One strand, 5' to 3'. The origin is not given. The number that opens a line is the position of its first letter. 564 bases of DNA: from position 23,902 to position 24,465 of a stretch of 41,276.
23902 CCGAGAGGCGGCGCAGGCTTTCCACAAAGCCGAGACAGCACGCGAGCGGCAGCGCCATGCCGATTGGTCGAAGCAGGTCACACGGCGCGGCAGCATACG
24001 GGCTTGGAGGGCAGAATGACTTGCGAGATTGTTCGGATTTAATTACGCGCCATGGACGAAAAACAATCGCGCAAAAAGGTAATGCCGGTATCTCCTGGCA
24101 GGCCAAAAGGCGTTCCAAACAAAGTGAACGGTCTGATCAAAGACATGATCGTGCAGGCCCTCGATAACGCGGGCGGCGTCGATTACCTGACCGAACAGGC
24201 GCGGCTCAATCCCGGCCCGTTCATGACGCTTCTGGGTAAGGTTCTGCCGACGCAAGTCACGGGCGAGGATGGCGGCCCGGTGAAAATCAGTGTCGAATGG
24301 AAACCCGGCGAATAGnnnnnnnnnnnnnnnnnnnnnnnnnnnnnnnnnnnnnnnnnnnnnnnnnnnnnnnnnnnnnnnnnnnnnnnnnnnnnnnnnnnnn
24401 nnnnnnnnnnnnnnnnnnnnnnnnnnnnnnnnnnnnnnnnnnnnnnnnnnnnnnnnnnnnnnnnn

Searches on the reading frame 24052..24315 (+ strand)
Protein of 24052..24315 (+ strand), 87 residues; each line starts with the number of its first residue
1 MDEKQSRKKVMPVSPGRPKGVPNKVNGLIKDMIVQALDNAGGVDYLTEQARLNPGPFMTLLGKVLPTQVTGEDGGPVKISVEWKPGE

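Call 6: search_protein_families(library=pfam, proteins=[window:24052-24315:+], max_evalue=0.1)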
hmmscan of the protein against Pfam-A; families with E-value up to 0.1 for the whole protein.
window:24052-24315:+ (87 aa): 0 families

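Call 9: search_protein_families(library=phrogs, proteins=[window:24052-24315:+], max_evalue=0.01)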
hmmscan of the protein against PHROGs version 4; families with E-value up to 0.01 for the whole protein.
window:24052-24315:+ (87 aa): 1 family
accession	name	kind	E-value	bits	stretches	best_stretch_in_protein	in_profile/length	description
phrog_11043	-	unknown function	2.1e-25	89.6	1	5-80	8-90/105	-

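Call 71: search_protein_families(library=ncbifam, proteins=[window:24052-24315:+], max_evalue=0.1)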
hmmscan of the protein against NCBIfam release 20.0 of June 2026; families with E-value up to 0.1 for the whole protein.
window:24052-24315:+ (87 aa): 0 families
